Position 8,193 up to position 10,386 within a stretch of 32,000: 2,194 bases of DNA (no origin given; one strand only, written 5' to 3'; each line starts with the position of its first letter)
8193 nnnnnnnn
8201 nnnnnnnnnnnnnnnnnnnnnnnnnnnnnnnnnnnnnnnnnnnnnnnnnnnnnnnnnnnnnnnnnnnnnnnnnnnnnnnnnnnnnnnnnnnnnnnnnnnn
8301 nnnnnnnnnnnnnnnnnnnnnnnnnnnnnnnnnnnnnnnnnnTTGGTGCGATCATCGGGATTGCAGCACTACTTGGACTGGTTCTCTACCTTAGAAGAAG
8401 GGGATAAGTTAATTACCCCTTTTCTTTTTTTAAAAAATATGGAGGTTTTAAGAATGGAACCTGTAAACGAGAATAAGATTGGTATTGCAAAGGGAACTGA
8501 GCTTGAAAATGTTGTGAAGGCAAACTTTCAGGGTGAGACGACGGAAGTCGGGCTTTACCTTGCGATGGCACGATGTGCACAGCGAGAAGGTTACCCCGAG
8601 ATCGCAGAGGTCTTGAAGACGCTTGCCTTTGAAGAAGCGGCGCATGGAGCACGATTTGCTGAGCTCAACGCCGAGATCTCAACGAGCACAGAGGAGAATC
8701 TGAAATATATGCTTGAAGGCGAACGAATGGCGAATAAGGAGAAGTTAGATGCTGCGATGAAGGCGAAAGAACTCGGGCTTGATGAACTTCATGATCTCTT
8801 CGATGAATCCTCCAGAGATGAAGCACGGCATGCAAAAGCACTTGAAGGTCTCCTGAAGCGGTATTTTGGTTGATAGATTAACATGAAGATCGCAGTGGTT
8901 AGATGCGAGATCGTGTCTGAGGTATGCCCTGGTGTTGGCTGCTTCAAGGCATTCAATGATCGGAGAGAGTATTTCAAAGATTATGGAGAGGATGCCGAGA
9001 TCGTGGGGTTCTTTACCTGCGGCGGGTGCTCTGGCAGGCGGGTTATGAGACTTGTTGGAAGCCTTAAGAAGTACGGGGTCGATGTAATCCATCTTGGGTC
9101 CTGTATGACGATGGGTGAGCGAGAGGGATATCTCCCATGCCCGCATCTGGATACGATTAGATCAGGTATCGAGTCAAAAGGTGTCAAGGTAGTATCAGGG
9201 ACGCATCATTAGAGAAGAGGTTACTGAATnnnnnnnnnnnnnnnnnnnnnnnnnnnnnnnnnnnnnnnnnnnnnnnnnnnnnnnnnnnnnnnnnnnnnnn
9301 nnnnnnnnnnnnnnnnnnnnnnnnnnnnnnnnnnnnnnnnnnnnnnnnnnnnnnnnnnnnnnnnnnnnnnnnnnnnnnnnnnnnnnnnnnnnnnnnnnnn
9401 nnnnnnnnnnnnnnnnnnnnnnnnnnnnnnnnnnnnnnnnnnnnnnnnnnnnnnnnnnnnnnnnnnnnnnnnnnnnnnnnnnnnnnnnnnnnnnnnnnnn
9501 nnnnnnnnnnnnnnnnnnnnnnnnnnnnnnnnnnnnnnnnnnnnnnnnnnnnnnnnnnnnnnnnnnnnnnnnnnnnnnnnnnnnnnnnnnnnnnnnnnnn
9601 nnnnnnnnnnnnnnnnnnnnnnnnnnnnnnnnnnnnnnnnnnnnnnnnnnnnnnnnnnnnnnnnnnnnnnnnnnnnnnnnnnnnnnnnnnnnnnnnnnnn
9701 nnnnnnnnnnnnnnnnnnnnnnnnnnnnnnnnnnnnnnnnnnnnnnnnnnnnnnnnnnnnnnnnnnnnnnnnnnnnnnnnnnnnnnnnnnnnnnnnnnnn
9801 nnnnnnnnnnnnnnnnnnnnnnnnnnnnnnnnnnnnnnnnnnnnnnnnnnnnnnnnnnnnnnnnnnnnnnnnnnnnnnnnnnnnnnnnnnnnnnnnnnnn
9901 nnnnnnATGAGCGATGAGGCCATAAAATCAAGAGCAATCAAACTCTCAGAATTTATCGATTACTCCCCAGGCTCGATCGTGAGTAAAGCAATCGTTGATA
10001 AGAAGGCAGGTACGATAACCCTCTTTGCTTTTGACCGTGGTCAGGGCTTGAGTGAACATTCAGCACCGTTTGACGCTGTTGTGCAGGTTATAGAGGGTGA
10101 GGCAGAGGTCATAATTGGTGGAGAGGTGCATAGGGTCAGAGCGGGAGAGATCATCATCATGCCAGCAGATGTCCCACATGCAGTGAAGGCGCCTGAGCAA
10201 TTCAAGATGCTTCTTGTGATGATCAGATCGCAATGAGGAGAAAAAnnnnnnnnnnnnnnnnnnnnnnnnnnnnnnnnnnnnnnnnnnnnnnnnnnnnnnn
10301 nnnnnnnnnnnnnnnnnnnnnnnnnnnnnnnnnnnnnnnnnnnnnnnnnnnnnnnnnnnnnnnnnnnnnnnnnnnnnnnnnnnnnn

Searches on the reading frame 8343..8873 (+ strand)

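Call 7: search_protein_families(library=pfam, proteins=[window:8343-8873:+], max_evalue=0.01)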
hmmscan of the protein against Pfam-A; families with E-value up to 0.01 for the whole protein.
window:8343-8873:+ (176 aa): 3 families
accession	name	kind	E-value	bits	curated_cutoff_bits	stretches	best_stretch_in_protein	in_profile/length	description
PF02915.23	Rubrerythrin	-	8.7e-14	52.5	22.8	1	57-170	2-136/137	Rubrerythrin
PF00210.30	Ferritin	-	1e-05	25.9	24.5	1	71-172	17-137/142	Ferritin-like domain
PF03405.20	FA_desaturase_2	-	0.00049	19.5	22.7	0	52-112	150-209/325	Fatty acid desaturase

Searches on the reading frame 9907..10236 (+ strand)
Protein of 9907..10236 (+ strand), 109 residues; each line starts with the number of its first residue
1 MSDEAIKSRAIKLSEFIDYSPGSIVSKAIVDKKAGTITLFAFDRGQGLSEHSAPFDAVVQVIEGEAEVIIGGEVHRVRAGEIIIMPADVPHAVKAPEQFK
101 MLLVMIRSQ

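Call 7: search_protein_families(library=pfam, proteins=[window:9907-10236:+], max_evalue=0.01)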
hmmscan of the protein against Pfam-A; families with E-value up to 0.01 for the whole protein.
window:9907-10236:+ (109 aa): 6 families
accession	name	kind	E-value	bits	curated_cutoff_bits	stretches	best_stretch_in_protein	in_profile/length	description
PF07883.17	Cupin_2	-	1.9e-11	43.9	27.2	1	41-105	4-68/70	Cupin domain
PF02311.25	AraC_binding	-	3e-07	30.7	21.1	1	42-97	10-65/135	AraC-like ligand binding domain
PF12852.13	Cupin_6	-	0.00092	19.5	26.7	1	58-98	37-80/183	Cupin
PF06249.18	EutQ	-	0.00095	19.4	21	1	55-104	95-144/152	Ethanolamine utilisation protein EutQ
PF05899.18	Cupin_3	-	0.0011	19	23.5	1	39-94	9-65/74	EutQ-like cupin domain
PF21621.3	MPI_cupin_dom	-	0.0092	16.4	27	0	57-89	31-63/79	Mannose-6-phosphate isomerase, cupin domain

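Call 37: search_protein_families(library=ncbifam, proteins=[window:9907-10236:+], max_evalue=0.001)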
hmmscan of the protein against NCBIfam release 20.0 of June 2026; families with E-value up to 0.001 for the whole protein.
window:9907-10236:+ (109 aa): 0 families
